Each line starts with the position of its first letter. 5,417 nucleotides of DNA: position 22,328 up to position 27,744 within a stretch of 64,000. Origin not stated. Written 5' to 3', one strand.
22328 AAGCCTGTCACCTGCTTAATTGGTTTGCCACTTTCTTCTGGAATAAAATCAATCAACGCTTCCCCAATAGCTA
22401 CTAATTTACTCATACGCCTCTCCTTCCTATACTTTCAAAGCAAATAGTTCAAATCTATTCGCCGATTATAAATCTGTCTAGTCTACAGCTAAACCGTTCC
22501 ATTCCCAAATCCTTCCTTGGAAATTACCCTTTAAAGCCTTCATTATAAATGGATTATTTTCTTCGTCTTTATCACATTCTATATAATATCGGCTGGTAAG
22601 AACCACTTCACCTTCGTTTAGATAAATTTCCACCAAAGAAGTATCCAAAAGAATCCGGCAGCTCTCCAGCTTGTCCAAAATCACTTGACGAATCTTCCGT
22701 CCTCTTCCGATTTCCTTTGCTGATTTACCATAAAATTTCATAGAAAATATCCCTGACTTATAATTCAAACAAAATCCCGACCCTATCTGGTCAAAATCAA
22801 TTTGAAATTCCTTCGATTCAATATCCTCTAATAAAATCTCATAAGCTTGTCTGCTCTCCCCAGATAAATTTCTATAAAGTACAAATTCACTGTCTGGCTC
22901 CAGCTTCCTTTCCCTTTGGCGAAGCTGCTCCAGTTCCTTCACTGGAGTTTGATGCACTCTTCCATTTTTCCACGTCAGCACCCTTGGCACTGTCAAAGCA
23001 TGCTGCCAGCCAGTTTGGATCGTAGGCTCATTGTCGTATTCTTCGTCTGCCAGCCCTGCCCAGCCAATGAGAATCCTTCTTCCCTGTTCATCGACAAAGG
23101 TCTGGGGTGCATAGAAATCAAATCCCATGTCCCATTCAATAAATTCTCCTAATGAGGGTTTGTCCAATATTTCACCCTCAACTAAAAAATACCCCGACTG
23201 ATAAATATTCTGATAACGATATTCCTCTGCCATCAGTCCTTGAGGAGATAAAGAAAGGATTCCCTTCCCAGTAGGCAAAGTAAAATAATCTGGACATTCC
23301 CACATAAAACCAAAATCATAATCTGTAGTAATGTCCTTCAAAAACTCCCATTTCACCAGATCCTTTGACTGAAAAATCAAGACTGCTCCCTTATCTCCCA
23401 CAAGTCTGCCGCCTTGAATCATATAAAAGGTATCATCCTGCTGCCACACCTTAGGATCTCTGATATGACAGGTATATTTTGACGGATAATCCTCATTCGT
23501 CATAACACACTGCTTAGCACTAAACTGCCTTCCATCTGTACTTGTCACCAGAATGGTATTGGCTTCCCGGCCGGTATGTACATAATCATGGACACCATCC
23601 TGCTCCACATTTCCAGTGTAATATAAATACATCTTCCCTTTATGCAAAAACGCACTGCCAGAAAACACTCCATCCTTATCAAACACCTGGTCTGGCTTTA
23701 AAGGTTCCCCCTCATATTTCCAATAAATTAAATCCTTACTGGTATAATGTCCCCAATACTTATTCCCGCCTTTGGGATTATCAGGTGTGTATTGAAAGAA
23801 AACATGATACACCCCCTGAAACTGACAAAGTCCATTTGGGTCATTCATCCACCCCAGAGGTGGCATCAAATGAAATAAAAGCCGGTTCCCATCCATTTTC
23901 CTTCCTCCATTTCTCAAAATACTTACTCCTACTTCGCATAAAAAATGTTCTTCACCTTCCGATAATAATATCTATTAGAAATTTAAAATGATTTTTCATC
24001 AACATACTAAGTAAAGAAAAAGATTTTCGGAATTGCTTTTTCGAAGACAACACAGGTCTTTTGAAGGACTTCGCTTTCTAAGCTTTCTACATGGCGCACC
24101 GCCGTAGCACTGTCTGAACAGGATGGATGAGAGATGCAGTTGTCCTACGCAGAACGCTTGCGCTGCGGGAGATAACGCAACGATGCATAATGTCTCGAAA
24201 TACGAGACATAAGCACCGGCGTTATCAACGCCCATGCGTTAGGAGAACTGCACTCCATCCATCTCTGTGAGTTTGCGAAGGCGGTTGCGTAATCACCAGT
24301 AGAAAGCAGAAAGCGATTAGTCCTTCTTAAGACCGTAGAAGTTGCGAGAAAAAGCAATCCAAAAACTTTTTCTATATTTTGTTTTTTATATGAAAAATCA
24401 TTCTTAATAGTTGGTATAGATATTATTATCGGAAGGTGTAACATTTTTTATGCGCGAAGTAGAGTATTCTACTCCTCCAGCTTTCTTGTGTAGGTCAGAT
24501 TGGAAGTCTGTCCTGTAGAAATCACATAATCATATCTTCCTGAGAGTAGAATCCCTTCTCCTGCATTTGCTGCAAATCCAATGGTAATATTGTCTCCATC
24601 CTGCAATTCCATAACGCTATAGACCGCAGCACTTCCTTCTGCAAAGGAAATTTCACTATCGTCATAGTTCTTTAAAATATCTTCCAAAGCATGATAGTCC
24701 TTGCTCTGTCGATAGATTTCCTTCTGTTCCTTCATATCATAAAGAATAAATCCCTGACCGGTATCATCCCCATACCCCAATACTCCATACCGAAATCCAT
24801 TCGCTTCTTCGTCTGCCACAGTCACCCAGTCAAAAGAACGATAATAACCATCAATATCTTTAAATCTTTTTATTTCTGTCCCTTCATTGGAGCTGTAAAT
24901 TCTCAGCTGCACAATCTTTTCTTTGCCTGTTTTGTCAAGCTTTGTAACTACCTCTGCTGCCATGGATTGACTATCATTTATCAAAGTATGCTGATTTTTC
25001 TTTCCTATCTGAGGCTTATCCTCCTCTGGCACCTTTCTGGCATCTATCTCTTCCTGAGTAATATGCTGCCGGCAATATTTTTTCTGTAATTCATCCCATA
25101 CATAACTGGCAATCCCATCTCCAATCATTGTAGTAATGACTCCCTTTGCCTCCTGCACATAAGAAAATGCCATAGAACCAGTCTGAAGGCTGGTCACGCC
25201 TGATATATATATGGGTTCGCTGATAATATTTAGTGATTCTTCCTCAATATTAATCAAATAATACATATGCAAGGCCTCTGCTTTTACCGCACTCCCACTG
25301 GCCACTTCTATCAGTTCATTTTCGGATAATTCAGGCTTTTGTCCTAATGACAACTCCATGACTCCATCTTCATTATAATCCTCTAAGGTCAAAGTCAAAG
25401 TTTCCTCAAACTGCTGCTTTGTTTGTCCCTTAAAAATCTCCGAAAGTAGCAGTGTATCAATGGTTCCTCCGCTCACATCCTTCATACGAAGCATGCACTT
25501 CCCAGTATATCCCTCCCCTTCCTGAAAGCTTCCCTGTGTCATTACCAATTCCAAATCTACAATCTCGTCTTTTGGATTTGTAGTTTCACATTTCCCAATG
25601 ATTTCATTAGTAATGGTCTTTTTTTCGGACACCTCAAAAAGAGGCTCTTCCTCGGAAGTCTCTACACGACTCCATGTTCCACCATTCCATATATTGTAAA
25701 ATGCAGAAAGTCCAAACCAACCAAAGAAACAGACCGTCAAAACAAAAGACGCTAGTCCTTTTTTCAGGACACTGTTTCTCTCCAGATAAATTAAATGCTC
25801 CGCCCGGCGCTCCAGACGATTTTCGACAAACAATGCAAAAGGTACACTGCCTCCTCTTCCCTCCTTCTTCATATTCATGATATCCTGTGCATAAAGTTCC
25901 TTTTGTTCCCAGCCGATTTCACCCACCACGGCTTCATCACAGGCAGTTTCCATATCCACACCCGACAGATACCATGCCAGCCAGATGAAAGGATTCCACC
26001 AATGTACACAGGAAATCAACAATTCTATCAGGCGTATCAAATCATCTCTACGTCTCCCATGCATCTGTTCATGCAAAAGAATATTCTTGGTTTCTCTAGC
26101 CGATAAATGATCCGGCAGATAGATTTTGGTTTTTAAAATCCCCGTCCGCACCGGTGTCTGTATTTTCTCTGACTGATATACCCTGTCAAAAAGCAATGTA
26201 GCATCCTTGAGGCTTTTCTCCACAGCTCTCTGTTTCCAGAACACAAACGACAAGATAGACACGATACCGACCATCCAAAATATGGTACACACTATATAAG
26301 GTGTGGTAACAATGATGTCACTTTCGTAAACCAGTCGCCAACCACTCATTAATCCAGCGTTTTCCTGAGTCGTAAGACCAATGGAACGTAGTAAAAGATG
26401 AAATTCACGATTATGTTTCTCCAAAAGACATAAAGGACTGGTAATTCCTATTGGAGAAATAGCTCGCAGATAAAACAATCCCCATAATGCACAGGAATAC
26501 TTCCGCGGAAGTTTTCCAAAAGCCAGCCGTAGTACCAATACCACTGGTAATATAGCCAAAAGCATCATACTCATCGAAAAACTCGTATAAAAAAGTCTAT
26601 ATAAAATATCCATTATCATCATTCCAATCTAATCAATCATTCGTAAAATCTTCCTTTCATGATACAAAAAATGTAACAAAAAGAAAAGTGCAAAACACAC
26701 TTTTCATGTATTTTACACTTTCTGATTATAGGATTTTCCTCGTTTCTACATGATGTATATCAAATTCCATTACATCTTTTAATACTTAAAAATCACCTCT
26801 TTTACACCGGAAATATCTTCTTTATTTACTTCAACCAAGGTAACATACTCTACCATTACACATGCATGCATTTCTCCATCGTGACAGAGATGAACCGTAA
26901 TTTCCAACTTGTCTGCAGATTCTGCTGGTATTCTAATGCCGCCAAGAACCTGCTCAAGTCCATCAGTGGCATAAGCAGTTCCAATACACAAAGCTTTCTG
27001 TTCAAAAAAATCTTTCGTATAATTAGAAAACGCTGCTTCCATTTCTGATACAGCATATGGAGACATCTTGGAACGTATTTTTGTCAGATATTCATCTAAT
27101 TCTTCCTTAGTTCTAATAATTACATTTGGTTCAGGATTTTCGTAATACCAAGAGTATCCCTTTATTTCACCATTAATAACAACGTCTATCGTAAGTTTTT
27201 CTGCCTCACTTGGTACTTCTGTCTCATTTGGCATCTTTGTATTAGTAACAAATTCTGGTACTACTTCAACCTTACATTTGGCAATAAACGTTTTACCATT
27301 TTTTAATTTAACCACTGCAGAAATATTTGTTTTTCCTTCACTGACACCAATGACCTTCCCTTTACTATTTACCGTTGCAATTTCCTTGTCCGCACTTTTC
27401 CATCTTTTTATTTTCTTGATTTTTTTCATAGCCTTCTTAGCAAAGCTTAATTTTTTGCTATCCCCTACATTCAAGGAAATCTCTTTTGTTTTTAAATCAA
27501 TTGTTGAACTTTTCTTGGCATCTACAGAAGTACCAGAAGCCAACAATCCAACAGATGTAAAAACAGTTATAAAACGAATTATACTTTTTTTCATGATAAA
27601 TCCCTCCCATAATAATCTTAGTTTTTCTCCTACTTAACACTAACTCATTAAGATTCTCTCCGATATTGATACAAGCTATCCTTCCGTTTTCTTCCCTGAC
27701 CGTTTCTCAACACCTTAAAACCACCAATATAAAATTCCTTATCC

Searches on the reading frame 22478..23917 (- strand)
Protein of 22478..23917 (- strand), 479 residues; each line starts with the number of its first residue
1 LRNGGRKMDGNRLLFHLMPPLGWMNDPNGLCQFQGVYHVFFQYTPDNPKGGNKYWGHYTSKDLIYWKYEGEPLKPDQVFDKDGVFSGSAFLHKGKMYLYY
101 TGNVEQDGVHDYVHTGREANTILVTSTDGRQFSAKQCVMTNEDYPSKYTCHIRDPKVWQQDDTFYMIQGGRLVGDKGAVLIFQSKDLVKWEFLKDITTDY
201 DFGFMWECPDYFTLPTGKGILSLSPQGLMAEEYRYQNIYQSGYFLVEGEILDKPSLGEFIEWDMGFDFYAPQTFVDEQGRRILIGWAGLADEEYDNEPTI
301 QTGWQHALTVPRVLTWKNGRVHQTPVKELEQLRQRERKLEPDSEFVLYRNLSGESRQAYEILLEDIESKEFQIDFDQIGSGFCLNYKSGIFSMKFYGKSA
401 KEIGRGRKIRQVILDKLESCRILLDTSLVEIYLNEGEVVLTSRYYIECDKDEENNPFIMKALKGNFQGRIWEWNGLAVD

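Call 10: search_protein_families(library=pfam, proteins=[window:22478-23917:-])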
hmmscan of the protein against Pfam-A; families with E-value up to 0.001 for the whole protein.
window:22478-23917:- (479 aa): 3 families
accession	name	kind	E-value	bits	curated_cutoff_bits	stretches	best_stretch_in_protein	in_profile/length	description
PF00251.26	Glyco_hydro_32N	-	6.2e-88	295.7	22.1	1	16-325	1-307/307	Glycosyl hydrolases family 32 N-terminal domain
PF04616.20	Glyco_hydro_43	-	6.1e-08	32.8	32.2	0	53-111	33-93/288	Glycosyl hydrolases family 43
PF08244.19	Glyco_hydro_32C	-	5.2e-06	27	21.9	1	420-450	107-135/158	Glycosyl hydrolases family 32 C terminal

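Call 24: find_homologous_proteins(query=window:22478-23917:-, max_evalue=1e-100)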
Query window:22478-23917:- (479 aa): 4006 proteins with E <= 1e-100 among 8000 candidates; the best 120 are listed.
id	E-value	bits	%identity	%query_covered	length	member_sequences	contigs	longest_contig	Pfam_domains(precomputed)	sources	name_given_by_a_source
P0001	0.0e+0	1124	100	99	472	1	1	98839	PF08244.20,PF00251.27,PF04616.21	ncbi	-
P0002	7.2e-247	838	75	98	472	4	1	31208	PF08244.20,PF00251.27,PF04616.21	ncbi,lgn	-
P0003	1.4e-245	834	72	98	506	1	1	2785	PF08244.20,PF00251.27,PF04616.21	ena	-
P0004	5.2e-240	816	72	98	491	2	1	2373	PF08244.20,PF00251.27,PF04616.21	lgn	-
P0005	3.9e-233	793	70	98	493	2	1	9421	PF00251.27,PF04616.21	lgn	-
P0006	5.7e-233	792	68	98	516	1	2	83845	PF00251.27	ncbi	-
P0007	7.6e-206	703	64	98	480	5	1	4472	PF08244.20,PF00251.27,PF04616.21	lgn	-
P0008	2.5e-205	701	64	98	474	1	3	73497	PF08244.20,PF00251.27,PF04616.21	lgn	-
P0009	2.1e-194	665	61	99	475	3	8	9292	PF08244.20,PF00251.27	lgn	-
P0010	5.1e-184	631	61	90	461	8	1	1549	PF08244.20,PF00251.27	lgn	-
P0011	8.4e-171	587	55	98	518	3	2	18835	PF08244.20,PF00251.27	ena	-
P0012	8.9e-170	584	57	91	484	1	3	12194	PF08244.20,PF00251.27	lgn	-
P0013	4.1e-167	575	55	91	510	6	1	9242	PF08244.20,PF00251.27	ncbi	-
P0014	5.9e-167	575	57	92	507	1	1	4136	PF08244.20,PF00251.27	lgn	-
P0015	2.5e-163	563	56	91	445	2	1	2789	PF08244.20,PF00251.27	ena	-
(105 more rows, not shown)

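Call 25: find_encoding_contigs(protein=P0001, flank=10000, max_places=5)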
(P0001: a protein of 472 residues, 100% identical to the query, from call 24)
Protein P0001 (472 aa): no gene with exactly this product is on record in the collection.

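Call 26: find_encoding_contigs(protein=P0002, flank=10000, max_places=5)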
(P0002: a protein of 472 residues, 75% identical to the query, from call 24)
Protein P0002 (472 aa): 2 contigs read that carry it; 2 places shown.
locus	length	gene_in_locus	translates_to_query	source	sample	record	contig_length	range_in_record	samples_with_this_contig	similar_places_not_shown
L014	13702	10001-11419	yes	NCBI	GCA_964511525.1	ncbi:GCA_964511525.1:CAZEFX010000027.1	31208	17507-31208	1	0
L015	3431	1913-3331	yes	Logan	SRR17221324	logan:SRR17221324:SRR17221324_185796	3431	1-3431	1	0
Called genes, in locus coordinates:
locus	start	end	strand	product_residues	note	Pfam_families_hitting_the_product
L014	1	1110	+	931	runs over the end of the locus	PF02687:FtsX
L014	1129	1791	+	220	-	PF00005:ABC_tran, PF02463:SMC_N (faint), PF13304:AAA_21 (faint)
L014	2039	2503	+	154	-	PF04397:LytTR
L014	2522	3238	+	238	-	PF22570:LiaF-TM, PF09922:LiaF-like_C (weak)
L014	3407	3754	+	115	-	PF13240:Zn_Ribbon_1 (weak)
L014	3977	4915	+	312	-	PF00056:Ldh_1_N, PF02866:Ldh_1_C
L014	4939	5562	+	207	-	PF01613:Flavin_Reduct, PF21349:RUBY_RBDX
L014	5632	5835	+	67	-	-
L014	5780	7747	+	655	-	PF00795:CN_hydrolase, PF02540:NAD_synthase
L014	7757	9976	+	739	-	PF05569:Peptidase_M56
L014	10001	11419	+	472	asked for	PF00251:Glyco_hydro_32N, PF04616:Glyco_hydro_43 (faint), PF08244:Glyco_hydro_32C (faint)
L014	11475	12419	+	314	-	PF00294:PfkB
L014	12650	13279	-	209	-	-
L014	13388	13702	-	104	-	?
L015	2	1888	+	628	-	?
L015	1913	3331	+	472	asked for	PF00251:Glyco_hydro_32N, PF04616:Glyco_hydro_43 (faint), PF08244:Glyco_hydro_32C (faint)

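Call 34: find_encoding_contigs(protein=P0006, flank=10000, max_places=3)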
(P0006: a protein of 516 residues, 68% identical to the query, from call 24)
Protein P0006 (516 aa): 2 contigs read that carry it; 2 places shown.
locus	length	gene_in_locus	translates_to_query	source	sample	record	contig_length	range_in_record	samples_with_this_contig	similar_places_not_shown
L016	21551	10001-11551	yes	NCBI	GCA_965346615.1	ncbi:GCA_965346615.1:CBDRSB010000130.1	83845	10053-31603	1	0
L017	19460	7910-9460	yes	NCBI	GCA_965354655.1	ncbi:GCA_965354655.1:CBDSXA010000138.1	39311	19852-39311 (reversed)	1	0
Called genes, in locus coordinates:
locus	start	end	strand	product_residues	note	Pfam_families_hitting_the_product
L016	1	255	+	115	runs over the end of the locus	PF13240:Zn_Ribbon_1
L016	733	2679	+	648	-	PF00795:CN_hydrolase, PF02540:NAD_synthase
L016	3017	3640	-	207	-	PF01613:Flavin_Reduct, PF21349:RUBY_RBDX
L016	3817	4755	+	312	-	PF00056:Ldh_1_N, PF02866:Ldh_1_C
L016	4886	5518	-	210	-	PF07853:DUF1648, PF13630:SdpI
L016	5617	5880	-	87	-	PF12840:HTH_20, PF13412:HTH_24 (weak), PF01022:HTH_5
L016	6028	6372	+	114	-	PF00082:Peptidase_S8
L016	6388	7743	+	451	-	PF02368:Big_2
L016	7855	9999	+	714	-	PF05569:Peptidase_M56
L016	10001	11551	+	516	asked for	PF00251:Glyco_hydro_32N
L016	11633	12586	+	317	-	PF00294:PfkB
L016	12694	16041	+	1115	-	PF02057:Glyco_hydro_59, PF06439:3keto-disac_hyd (weak), PF21708:Glyco_hydro_59_C, PF13306:LRR_5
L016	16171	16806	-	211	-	-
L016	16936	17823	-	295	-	PF00288:GHMP_kinases_N, PF08544:GHMP_kinases_C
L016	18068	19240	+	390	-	PF02557:VanY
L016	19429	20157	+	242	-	PF01553:Acyltransferase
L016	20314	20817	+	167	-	-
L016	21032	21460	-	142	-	PF09148:DUF1934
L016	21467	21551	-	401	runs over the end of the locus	-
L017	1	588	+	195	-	?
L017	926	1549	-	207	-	PF01613:Flavin_Reduct, PF21349:RUBY_RBDX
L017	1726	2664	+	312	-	PF00056:Ldh_1_N, PF02866:Ldh_1_C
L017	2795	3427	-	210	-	PF07853:DUF1648, PF13630:SdpI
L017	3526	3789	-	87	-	PF12840:HTH_20, PF13412:HTH_24 (weak), PF01022:HTH_5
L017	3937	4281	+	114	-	PF00082:Peptidase_S8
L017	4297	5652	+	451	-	PF02368:Big_2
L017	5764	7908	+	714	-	PF05569:Peptidase_M56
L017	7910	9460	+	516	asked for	PF00251:Glyco_hydro_32N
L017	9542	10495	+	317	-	PF00294:PfkB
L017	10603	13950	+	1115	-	PF02057:Glyco_hydro_59, PF06439:3keto-disac_hyd (weak), PF21708:Glyco_hydro_59_C, PF13306:LRR_5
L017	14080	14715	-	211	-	-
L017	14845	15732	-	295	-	PF00288:GHMP_kinases_N, PF08544:GHMP_kinases_C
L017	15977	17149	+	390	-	PF02557:VanY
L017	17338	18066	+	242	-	PF01553:Acyltransferase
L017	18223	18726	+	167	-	-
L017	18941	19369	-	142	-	PF09148:DUF1934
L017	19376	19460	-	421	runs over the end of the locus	-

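Call 35: find_encoding_contigs(protein=P0005, flank=10000, max_places=3)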
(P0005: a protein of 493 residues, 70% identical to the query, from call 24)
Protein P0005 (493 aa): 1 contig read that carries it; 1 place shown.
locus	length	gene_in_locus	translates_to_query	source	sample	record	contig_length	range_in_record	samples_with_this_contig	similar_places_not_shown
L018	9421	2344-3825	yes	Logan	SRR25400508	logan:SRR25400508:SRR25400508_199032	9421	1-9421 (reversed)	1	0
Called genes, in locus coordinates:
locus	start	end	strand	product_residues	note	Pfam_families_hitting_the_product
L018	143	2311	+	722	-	PF05569:Peptidase_M56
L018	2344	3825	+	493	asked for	PF00251:Glyco_hydro_32N, PF04616:Glyco_hydro_43 (faint)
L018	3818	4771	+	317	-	PF00294:PfkB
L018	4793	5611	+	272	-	PF02311:AraC_binding, PF07883:Cupin_2 (weak), PF00165:HTH_AraC, PF12833:HTH_18, PF00165:HTH_AraC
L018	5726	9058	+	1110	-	PF02057:Glyco_hydro_59, PF06439:3keto-disac_hyd (weak), PF21708:Glyco_hydro_59_C, PF13306:LRR_5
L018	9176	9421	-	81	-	?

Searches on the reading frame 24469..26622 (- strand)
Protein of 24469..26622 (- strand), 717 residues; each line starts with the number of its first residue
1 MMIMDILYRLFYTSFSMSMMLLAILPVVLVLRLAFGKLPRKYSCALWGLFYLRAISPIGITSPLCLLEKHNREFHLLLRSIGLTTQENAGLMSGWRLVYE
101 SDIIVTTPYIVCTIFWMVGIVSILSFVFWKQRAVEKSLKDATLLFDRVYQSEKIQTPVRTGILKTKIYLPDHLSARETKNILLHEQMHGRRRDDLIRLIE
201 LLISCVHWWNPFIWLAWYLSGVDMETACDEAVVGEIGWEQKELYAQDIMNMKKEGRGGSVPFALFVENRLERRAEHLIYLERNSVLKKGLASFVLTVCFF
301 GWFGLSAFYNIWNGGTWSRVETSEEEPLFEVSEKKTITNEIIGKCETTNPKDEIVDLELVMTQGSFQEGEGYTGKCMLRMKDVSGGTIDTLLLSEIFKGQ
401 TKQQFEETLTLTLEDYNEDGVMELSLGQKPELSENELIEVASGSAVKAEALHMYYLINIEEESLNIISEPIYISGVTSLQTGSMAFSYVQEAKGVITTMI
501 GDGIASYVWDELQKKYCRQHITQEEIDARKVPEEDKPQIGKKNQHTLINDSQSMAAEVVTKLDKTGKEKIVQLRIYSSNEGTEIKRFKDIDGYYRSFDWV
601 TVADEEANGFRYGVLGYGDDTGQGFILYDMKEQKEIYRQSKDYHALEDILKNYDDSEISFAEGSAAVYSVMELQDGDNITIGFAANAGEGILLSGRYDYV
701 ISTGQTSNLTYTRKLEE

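Call 10: search_protein_families(library=pfam, proteins=[window:24469-26622:-])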
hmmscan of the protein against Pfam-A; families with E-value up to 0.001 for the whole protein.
window:24469-26622:- (717 aa): 1 family
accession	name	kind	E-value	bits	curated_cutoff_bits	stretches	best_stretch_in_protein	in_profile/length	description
PF05569.17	Peptidase_M56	-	1.3e-34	120.2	31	1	15-262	4-277/296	BlaR1 peptidase M56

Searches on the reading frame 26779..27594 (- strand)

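Call 10: search_protein_families(library=pfam, proteins=[window:26779-27594:-])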
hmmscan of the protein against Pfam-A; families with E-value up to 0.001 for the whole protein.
window:26779-27594:- (271 aa): 1 family
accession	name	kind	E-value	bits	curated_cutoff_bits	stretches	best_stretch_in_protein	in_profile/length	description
PF02368.24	Big_2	-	1.4e-11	44.6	22.8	1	31-101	4-74/79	Bacterial Ig-like domain (group 2)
